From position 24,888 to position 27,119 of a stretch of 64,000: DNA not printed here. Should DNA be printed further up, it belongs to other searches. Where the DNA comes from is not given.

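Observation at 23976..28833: Rieske/split cytochrome b operon translationally coupled to a membrane HdrD-like CCG reductase and an FrhB-like Fe-S protein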

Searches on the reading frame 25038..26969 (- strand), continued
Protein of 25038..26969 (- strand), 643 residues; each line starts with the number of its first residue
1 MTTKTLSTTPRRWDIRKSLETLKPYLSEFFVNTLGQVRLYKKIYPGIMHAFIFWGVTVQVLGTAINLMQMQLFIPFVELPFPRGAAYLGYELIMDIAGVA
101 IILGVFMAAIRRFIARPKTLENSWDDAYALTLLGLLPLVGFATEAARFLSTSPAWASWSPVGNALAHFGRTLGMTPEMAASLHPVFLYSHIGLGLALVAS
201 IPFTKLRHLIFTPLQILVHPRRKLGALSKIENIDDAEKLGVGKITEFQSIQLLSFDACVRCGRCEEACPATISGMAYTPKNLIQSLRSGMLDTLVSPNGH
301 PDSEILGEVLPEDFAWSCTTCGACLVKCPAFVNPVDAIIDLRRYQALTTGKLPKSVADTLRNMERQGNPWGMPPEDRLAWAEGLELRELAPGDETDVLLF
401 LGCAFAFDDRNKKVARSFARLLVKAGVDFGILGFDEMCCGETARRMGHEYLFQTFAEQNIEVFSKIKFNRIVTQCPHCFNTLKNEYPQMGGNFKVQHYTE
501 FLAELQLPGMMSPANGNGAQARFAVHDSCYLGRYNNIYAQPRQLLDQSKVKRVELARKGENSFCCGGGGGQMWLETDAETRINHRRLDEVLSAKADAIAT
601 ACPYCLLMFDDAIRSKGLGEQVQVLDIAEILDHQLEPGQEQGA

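Call 7: find_homologous_proteins(query=window:25038-26969:-, max_evalue=1e-10)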
Query window:25038-26969:- (643 aa): 4689 proteins with E <= 1e-10 among 8000 candidates; the best 120 are listed.
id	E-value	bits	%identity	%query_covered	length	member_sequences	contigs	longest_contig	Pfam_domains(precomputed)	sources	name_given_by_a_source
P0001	0.0e+0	1499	100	100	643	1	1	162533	PF02665.20,PF12797.13,PF02754.22,PF13237.12,PF13183.12,PF13187.12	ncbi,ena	-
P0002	0.0e+0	1096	72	99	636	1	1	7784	PF02665.20,PF12797.13,PF12838.13,PF02754.22,PF13237.12,PF13183.12,PF13187.12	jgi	-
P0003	0.0e+0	1083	72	97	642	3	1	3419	PF02665.20,PF12838.13,PF13534.12,PF02754.22,PF13237.12,PF13183.12,PF13187.12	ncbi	-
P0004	0.0e+0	1077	72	98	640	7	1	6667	PF02665.20,PF12797.13,PF00037.33,PF12838.13,PF02754.22,PF13237.12,PF13183.12,PF13187.12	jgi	jgi:Fe-S oxidoreductase/nitrate reductase gamma subunit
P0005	0.0e+0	1076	71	99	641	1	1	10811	PF02665.20,PF12797.13,PF02754.22,PF13237.12,PF13183.12,PF13187.12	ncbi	-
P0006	0.0e+0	1073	71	99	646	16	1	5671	PF02665.20,PF12838.13,PF02754.22,PF13237.12,PF13183.12,PF13187.12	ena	-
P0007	0.0e+0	1070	70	99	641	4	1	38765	PF02665.20,PF12838.13,PF13534.12,PF02754.22,PF13237.12,PF13183.12,PF13187.12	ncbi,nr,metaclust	ncbi:MAG: hypothetical protein A2Z16_07810 [Chloroflexi bacterium RBG_16_54_18]|nr:MAG: hypothetical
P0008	0.0e+0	1069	71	99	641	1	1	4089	PF02665.20,PF12838.13,PF02754.22,PF13237.12,PF13183.12,PF13187.12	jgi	jgi:Fe-S oxidoreductase/nitrate reductase gamma subunit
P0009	0.0e+0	1065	70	98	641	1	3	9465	PF02665.20,PF13484.12,PF13534.12,PF02754.22,PF13237.12,PF13183.12,PF13187.12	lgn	-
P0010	0.0e+0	1060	69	100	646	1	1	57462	PF02665.20,PF12797.13,PF12838.13,PF02754.22,PF13237.12,PF13183.12,PF13187.12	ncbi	-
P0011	0.0e+0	1060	72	95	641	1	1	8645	PF02665.20,PF12838.13,PF13534.12,PF02754.22,PF13237.12,PF13183.12,PF13187.12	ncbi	-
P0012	0.0e+0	1055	68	100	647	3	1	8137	PF02665.20,PF12797.13,PF12838.13,PF02754.22,PF13237.12,PF13183.12,PF13187.12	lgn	-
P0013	0.0e+0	1054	70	99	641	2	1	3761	PF02665.20,PF12797.13,PF00037.33,PF12838.13,PF13534.12,PF02754.22,PF13237.12,PF13183.12,PF13187.12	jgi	jgi:Fe-S oxidoreductase/nitrate reductase gamma subunit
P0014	0.0e+0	1054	69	99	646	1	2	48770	PF02665.20,PF12797.13,PF13484.12,PF12838.13,PF02754.22,PF13237.12,PF13183.12,PF13187.12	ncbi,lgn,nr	ncbi:MAG: respiratory nitrate reductase subunit gamma [Chloroflexi bacterium]|nr:respiratory nitrate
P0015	0.0e+0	1051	68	99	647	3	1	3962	PF02665.20,PF12797.13,PF02754.22,PF13237.12,PF13183.12,PF13187.12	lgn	-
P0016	0.0e+0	1050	68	100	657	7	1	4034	PF02665.20,PF02754.22,PF13237.12,PF13183.12,PF13187.12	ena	-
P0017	0.0e+0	1048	68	99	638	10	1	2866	PF02665.20,PF12797.13,PF12838.13,PF02754.22,PF13237.12,PF13183.12,PF13187.12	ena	-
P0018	0.0e+0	1047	72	96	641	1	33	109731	PF02665.20,PF12797.13,PF00037.33,PF13484.12,PF12838.13,PF13534.12,PF02754.22,PF13237.12,PF13183.12,PF13187.12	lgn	-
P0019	0.0e+0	1047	69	99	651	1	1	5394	PF02665.20,PF12797.13,PF12838.13,PF02754.22,PF13237.12,PF13183.12,PF13187.12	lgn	-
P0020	0.0e+0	1045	72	95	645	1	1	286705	PF02665.20,PF12838.13,PF13534.12,PF02754.22,PF13237.12,PF13183.12,PF13187.12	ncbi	ncbi:MAG: heterodisulfide reductase-related iron-sulfur binding cluster [Chloroflexota bacterium]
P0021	0.0e+0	1044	70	96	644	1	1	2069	PF02665.20,PF12797.13,PF12838.13,PF13534.12,PF02754.22,PF13237.12,PF13183.12,PF13187.12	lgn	-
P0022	0.0e+0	1041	69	97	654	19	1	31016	PF02665.20,PF12797.13,PF13534.12,PF02754.22,PF13237.12,PF13183.12,PF13187.12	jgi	jgi:Fe-S oxidoreductase/nitrate reductase gamma subunit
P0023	0.0e+0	1041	70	95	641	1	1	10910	PF02665.20,PF13484.12,PF12838.13,PF02754.22,PF13237.12,PF13183.12,PF13187.12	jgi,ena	-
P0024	0.0e+0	1040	69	99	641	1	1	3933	PF02665.20,PF00037.33,PF12838.13,PF02754.22,PF13237.12,PF13183.12,PF13187.12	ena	-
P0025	0.0e+0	1038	68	99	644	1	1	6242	PF02665.20,PF13484.12,PF02754.22,PF13237.12,PF13183.12,PF13187.12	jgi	jgi:Fe-S oxidoreductase/nitrate reductase gamma subunit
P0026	0.0e+0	1038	68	96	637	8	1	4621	PF02665.20,PF13484.12,PF13534.12,PF02754.22,PF13237.12,PF13183.12,PF13187.12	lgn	-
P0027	0.0e+0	1038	69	96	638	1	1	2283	PF02665.20,PF12797.13,PF12838.13,PF02754.22,PF13237.12,PF13183.12,PF13187.12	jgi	-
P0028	0.0e+0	1038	70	97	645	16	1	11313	PF02665.20,PF12797.13,PF02754.22,PF13237.12,PF13183.12,PF13187.12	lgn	-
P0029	0.0e+0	1038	67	99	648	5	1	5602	PF02665.20,PF12838.13,PF02754.22,PF13237.12,PF13183.12,PF13187.12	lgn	-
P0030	0.0e+0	1037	67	99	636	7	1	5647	PF02665.20,PF12797.13,PF13484.12,PF12838.13,PF13534.12,PF02754.22,PF13237.12,PF13183.12,PF13187.12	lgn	-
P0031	0.0e+0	1036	69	96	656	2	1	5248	PF02665.20,PF12797.13,PF13484.12,PF12838.13,PF13534.12,PF02754.22,PF13237.12,PF13183.12,PF13187.12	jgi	jgi:Fe-S oxidoreductase/nitrate reductase gamma subunit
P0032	0.0e+0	1036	69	98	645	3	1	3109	PF02665.20,PF02754.22,PF13237.12,PF13183.12,PF13187.12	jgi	jgi:Fe-S oxidoreductase/nitrate reductase gamma subunit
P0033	0.0e+0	1036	69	97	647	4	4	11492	PF02665.20,PF02754.22,PF13237.12,PF13183.12,PF13187.12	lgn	-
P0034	0.0e+0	1036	68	99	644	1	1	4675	PF02665.20,PF12797.13,PF12838.13,PF02754.22,PF13237.12,PF13183.12,PF13187.12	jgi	jgi:Fe-S oxidoreductase/nitrate reductase gamma subunit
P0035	0.0e+0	1035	69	99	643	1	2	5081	PF02665.20,PF12797.13,PF12838.13,PF13534.12,PF02754.22,PF13237.12,PF13183.12,PF13187.12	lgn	-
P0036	0.0e+0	1035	70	96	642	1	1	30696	PF02665.20,PF13534.12,PF02754.22,PF13237.12,PF13183.12,PF13187.12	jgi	-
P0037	0.0e+0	1034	68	98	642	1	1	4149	PF02665.20,PF12838.13,PF13534.12,PF02754.22,PF13237.12,PF13183.12,PF13187.12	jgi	-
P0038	0.0e+0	1034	70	95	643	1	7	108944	PF02665.20,PF12797.13,PF12838.13,PF13534.12,PF02754.22,PF13237.12,PF13183.12,PF13187.12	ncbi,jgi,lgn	-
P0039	0.0e+0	1034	69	99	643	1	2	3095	PF02665.20,PF12838.13,PF13534.12,PF02754.22,PF13237.12,PF13183.12,PF13187.12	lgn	-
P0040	0.0e+0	1034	68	99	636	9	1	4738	PF02665.20,PF12838.13,PF13534.12,PF02754.22,PF13237.12,PF13183.12,PF13187.12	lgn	-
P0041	0.0e+0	1033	69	99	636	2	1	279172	PF02665.20,PF12838.13,PF13534.12,PF02754.22,PF13237.12,PF13183.12,PF13187.12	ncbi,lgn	-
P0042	0.0e+0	1033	67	99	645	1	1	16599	PF02665.20,PF12797.13,PF12838.13,PF02754.22,PF13237.12,PF13183.12,PF13187.12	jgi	jgi:Fe-S oxidoreductase/nitrate reductase gamma subunit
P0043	0.0e+0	1030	67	99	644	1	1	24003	PF02665.20,PF12838.13,PF13534.12,PF02754.22,PF13237.12,PF13183.12,PF13187.12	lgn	-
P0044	0.0e+0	1029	67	99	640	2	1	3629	PF02665.20,PF02754.22,PF13237.12,PF13183.12,PF13187.12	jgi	jgi:Fe-S oxidoreductase/nitrate reductase gamma subunit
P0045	0.0e+0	1029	68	99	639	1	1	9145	PF02665.20,PF12797.13,PF12838.13,PF02754.22,PF13237.12,PF13183.12,PF13187.12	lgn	-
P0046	0.0e+0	1027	66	99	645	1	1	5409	PF02665.20,PF12838.13,PF02754.22,PF13237.12,PF13183.12,PF13187.12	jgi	jgi:Fe-S oxidoreductase/nitrate reductase gamma subunit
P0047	0.0e+0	1026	69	97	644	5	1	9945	PF02665.20,PF13484.12,PF12838.13,PF02754.22,PF13237.12,PF13183.12,PF13187.12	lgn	-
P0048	0.0e+0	1026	66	99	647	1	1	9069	PF02665.20,PF13484.12,PF12838.13,PF13534.12,PF02754.22,PF13237.12,PF13183.12,PF13187.12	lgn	-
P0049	0.0e+0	1026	67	99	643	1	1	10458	PF02665.20,PF12797.13,PF12838.13,PF02754.22,PF13237.12,PF13183.12,PF13187.12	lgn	-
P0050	0.0e+0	1025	69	95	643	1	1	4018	PF02665.20,PF12838.13,PF13534.12,PF02754.22,PF13237.12,PF13183.12,PF13187.12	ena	-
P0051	0.0e+0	1024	67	99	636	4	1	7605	PF02665.20,PF13484.12,PF12838.13,PF02754.22,PF13237.12,PF13183.12,PF13187.12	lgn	-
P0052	0.0e+0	1024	67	99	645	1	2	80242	PF02665.20,PF12797.13,PF12838.13,PF13534.12,PF02754.22,PF13237.12,PF13183.12,PF13187.12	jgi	jgi:Fe-S oxidoreductase/nitrate reductase gamma subunit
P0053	0.0e+0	1023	66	99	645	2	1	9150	PF02665.20,PF12797.13,PF02754.22,PF13237.12,PF13183.12,PF13187.12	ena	-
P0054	0.0e+0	1022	68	97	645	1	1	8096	PF02665.20,PF12797.13,PF12838.13,PF02754.22,PF13237.12,PF13183.12,PF13187.12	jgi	jgi:Fe-S oxidoreductase/nitrate reductase gamma subunit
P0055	0.0e+0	1021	69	97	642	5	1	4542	PF02665.20,PF13484.12,PF12838.13,PF13534.12,PF02754.22,PF13237.12,PF13183.12,PF13187.12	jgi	jgi:Fe-S oxidoreductase/nitrate reductase gamma subunit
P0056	0.0e+0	1021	68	99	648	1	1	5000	PF02665.20,PF02754.22,PF13237.12,PF13183.12,PF13187.12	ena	-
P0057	0.0e+0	1021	66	99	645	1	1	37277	PF02665.20,PF02754.22,PF13237.12,PF13183.12,PF13187.12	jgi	jgi:Fe-S oxidoreductase/nitrate reductase gamma subunit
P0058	0.0e+0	1020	68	96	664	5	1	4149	PF02665.20,PF12797.13,PF12838.13,PF13534.12,PF02754.22,PF13237.12,PF13183.12,PF13187.12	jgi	jgi:Fe-S oxidoreductase/nitrate reductase gamma subunit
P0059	0.0e+0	1020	67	100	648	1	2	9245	PF02665.20,PF13484.12,PF12838.13,PF13534.12,PF02754.22,PF13237.12,PF13183.12,PF13187.12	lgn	-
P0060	0.0e+0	1020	67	99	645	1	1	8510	PF02665.20,PF12838.13,PF02754.22,PF13237.12,PF13183.12,PF13187.12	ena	-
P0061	0.0e+0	1020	67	99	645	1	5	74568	PF02665.20,PF12838.13,PF02754.22,PF13237.12,PF13183.12,PF13187.12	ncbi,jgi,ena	ncbi:MAG: heterodisulfide reductase-related iron-sulfur binding cluster [Anaerolineales bacterium]|j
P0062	0.0e+0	1019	66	99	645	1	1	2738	PF02665.20,PF12838.13,PF02754.22,PF13237.12,PF13183.12,PF13187.12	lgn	-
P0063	0.0e+0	1019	68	97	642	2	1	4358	PF02665.20,PF12797.13,PF12838.13,PF02754.22,PF13237.12,PF13183.12,PF13187.12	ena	-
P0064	0.0e+0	1019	65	99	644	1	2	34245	PF02665.20,PF12838.13,PF02754.22,PF13237.12,PF13183.12,PF13187.12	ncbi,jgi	ncbi:MAG: heterodisulfide reductase-related iron-sulfur binding cluster [Anaerolineales bacterium]|j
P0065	0.0e+0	1019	68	97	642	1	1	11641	PF02665.20,PF13534.12,PF02754.22,PF13237.12,PF13183.12,PF13187.12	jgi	jgi:Fe-S oxidoreductase/nitrate reductase gamma subunit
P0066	0.0e+0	1018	67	99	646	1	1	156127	PF02665.20,PF02754.22,PF13237.12,PF13183.12,PF13187.12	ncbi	-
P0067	0.0e+0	1018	70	95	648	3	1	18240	PF02665.20,PF12838.13,PF13534.12,PF02754.22,PF13237.12,PF13183.12,PF13187.12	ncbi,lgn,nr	ncbi:MAG TPA: heterodisulfide reductase-related iron-sulfur binding cluster [Anaerolineales bacteriu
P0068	0.0e+0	1018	67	96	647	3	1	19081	PF02665.20,PF12838.13,PF13534.12,PF02754.22,PF13237.12,PF13183.12,PF13187.12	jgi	jgi:Fe-S oxidoreductase/nitrate reductase gamma subunit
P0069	0.0e+0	1018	67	99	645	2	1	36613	PF02665.20,PF02754.22,PF13237.12,PF13183.12,PF13187.12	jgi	jgi:Fe-S oxidoreductase/nitrate reductase gamma subunit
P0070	0.0e+0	1018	67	99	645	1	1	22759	PF02665.20,PF12797.13,PF12838.13,PF02754.22,PF13237.12,PF13183.12,PF13187.12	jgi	jgi:Fe-S oxidoreductase/nitrate reductase gamma subunit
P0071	0.0e+0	1017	66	99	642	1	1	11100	PF14697.12,PF02665.20,PF12797.13,PF00037.33,PF12838.13,PF02754.22,PF25160.2,PF13237.12,PF13183.12,PF13187.12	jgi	jgi:Fe-S oxidoreductase/nitrate reductase gamma subunit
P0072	0.0e+0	1017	68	99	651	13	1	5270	PF02665.20,PF12797.13,PF12838.13,PF02754.22,PF13237.12,PF13183.12,PF13187.12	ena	-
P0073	0.0e+0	1017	67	98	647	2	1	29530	PF02665.20,PF12838.13,PF02754.22,PF13237.12,PF13183.12,PF13187.12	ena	-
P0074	0.0e+0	1016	70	95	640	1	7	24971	PF02665.20,PF12838.13,PF13534.12,PF02754.22,PF13237.12,PF13183.12,PF13187.12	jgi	jgi:Fe-S oxidoreductase/nitrate reductase gamma subunit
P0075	0.0e+0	1016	66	99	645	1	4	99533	PF02665.20,PF12797.13,PF12838.13,PF02754.22,PF13237.12,PF13183.12,PF13187.12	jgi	jgi:Fe-S oxidoreductase/nitrate reductase gamma subunit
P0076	0.0e+0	1016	67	97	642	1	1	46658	PF02665.20,PF13484.12,PF12838.13,PF02754.22,PF13237.12,PF13183.12,PF13187.12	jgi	jgi:Fe-S oxidoreductase/nitrate reductase gamma subunit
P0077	0.0e+0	1016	68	99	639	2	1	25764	PF02665.20,PF12838.13,PF02754.22,PF13237.12,PF13183.12,PF13187.12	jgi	jgi:Fe-S oxidoreductase/nitrate reductase gamma subunit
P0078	0.0e+0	1016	68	97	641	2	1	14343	PF02665.20,PF12797.13,PF00037.33,PF13484.12,PF12838.13,PF13534.12,PF02754.22,PF13237.12,PF13183.12,PF13187.12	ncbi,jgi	jgi:Fe-S oxidoreductase/nitrate reductase gamma subunit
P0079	0.0e+0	1015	66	99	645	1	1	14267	PF02665.20,PF12797.13,PF02754.22,PF13237.12,PF13183.12,PF13187.12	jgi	jgi:Fe-S oxidoreductase/nitrate reductase gamma subunit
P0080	0.0e+0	1014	67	98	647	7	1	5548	PF02665.20,PF12838.13,PF02754.22,PF13237.12,PF13183.12,PF13187.12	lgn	-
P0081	0.0e+0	1014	67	99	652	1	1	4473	PF14697.12,PF02665.20,PF12797.13,PF00037.33,PF13484.12,PF12838.13,PF13534.12,PF02754.22,PF13237.12,PF13183.12,PF13187.12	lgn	-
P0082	0.0e+0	1014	66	99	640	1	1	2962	PF02665.20,PF12797.13,PF00037.33,PF02754.22,PF13237.12,PF13183.12,PF13187.12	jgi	jgi:Fe-S oxidoreductase/nitrate reductase gamma subunit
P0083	0.0e+0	1014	67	98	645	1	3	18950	PF02665.20,PF12797.13,PF13484.12,PF12838.13,PF13534.12,PF02754.22,PF13237.12,PF13183.12,PF13187.12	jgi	-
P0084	0.0e+0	1013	67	99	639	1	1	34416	PF02665.20,PF12838.13,PF02754.22,PF13237.12,PF13183.12,PF13187.12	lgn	-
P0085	0.0e+0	1013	66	99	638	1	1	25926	PF02665.20,PF12797.13,PF00037.33,PF02754.22,PF13237.12,PF13183.12,PF13187.12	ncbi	-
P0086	0.0e+0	1013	69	96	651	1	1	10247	PF02665.20,PF12797.13,PF12838.13,PF02754.22,PF13237.12,PF13183.12,PF13187.12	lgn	-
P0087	0.0e+0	1012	67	99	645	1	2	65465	PF02665.20,PF12838.13,PF02754.22,PF13237.12,PF13183.12,PF13187.12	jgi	jgi:Fe-S oxidoreductase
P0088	0.0e+0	1012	67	99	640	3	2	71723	PF02665.20,PF13484.12,PF12838.13,PF13534.12,PF02754.22,PF13237.12,PF13183.12,PF13187.12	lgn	-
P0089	0.0e+0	1012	66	99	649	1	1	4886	PF02665.20,PF12797.13,PF12838.13,PF02754.22,PF13237.12,PF13183.12,PF13187.12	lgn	-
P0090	0.0e+0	1012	66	99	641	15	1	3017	PF02665.20,PF02754.22,PF13237.12,PF13183.12,PF13187.12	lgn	-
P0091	0.0e+0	1012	66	99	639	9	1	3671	PF02665.20,PF00037.33,PF13484.12,PF12838.13,PF13534.12,PF02754.22,PF13237.12,PF13183.12,PF13187.12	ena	-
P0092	0.0e+0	1012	65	100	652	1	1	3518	PF02665.20,PF02754.22,PF13237.12,PF13183.12,PF13187.12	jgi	-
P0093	0.0e+0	1011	66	99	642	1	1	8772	PF02665.20,PF12797.13,PF13484.12,PF12838.13,PF02754.22,PF13237.12,PF13183.12,PF13187.12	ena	-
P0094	0.0e+0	1010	66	99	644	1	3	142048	PF02665.20,PF12838.13,PF02754.22,PF13237.12,PF13183.12,PF13187.12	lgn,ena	-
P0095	0.0e+0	1010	68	97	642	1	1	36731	PF02665.20,PF13484.12,PF12838.13,PF13534.12,PF02754.22,PF13237.12,PF13183.12,PF13187.12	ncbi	-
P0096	0.0e+0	1010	69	97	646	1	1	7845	PF02665.20,PF12838.13,PF02754.22,PF13237.12,PF13183.12,PF13187.12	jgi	jgi:Fe-S oxidoreductase/nitrate reductase gamma subunit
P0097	1.3e-298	1010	67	95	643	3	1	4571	PF02665.20,PF13484.12,PF12838.13,PF02754.22,PF13237.12,PF13183.12,PF13187.12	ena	-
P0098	1.4e-298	1010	69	96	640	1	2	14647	PF02665.20,PF12838.13,PF13534.12,PF02754.22,PF13237.12,PF13183.12,PF13187.12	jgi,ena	-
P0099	1.6e-298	1010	65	99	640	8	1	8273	PF02665.20,PF12797.13,PF00037.33,PF02754.22,PF13237.12,PF13183.12,PF13187.12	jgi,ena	-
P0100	2.3e-298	1009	68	96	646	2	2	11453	PF02665.20,PF12797.13,PF12838.13,PF02754.22,PF13237.12,PF13183.12,PF13187.12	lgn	-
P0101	2.7e-298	1009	65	100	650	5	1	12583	PF02665.20,PF12838.13,PF02754.22,PF13237.12,PF13183.12,PF13187.12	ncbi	-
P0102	4.0e-298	1008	65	100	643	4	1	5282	PF02665.20,PF13484.12,PF12838.13,PF13534.12,PF02754.22,PF13237.12,PF13183.12,PF13187.12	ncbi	-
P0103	4.0e-298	1008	67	97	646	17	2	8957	PF02665.20,PF12797.13,PF12838.13,PF02754.22,PF13237.12,PF13183.12,PF13187.12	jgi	jgi:Fe-S oxidoreductase/nitrate reductase gamma subunit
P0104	5.7e-298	1008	67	98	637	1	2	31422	PF02665.20,PF12797.13,PF13484.12,PF12838.13,PF02754.22,PF13237.12,PF13183.12,PF13187.12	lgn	-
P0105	7.1e-298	1008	66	99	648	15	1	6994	PF02665.20,PF12797.13,PF13484.12,PF12838.13,PF02754.22,PF13237.12,PF13183.12,PF13187.12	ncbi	-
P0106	7.9e-298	1007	66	99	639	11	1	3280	PF02665.20,PF12838.13,PF02754.22,PF13237.12,PF13183.12,PF13187.12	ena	-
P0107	8.7e-298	1007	66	99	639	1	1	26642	PF02665.20,PF00037.33,PF13484.12,PF12838.13,PF13534.12,PF02754.22,PF13237.12,PF13183.12,PF13187.12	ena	-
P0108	1.0e-297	1007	65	100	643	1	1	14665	PF02665.20,PF13484.12,PF12838.13,PF13534.12,PF02754.22,PF13237.12,PF13183.12,PF13187.12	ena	-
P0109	1.0e-297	1007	67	99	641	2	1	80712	PF02665.20,PF12838.13,PF02754.22,PF13237.12,PF13183.12,PF13187.12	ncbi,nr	ncbi:MAG: iron-sulfur-binding reductase [Anaerolineae bacterium]|nr:MAG: iron-sulfur-binding reducta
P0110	1.1e-297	1007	65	100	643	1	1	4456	PF02665.20,PF13484.12,PF12838.13,PF13534.12,PF02754.22,PF13237.12,PF13183.12,PF13187.12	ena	-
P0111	2.3e-297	1006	66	99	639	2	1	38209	PF02665.20,PF00037.33,PF13484.12,PF12838.13,PF13534.12,PF02754.22,PF13237.12,PF13183.12,PF13187.12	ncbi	-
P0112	3.0e-297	1005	67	99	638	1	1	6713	PF02665.20,PF12838.13,PF02754.22,PF13237.12,PF13183.12,PF13187.12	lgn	-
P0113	3.7e-297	1005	65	100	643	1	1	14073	PF02665.20,PF13484.12,PF12838.13,PF13534.12,PF02754.22,PF13237.12,PF13183.12,PF13187.12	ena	-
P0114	5.0e-297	1005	66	99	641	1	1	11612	PF02665.20,PF12838.13,PF13534.12,PF02754.22,PF13237.12,PF13183.12,PF13187.12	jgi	-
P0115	7.2e-297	1004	67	99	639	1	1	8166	PF02665.20,PF12838.13,PF02754.22,PF13237.12,PF13183.12,PF13187.12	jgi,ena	-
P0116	7.9e-297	1004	66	97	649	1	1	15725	PF02665.20,PF12838.13,PF13534.12,PF02754.22,PF13237.12,PF13183.12,PF13187.12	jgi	-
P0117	8.2e-297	1004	66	99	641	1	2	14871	PF02665.20,PF12838.13,PF02754.22,PF13237.12,PF13183.12,PF13187.12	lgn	-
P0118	8.7e-297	1004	65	100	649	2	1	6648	PF02665.20,PF12838.13,PF02754.22,PF13237.12,PF13183.12,PF13187.12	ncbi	-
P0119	9.8e-297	1004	65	100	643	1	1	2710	PF02665.20,PF13484.12,PF12838.13,PF13534.12,PF02754.22,PF13237.12,PF13183.12,PF13187.12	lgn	-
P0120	1.1e-296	1004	66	99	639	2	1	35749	PF02665.20,PF12797.13,PF12838.13,PF13534.12,PF02754.22,PF13237.12,PF13183.12,PF13187.12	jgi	-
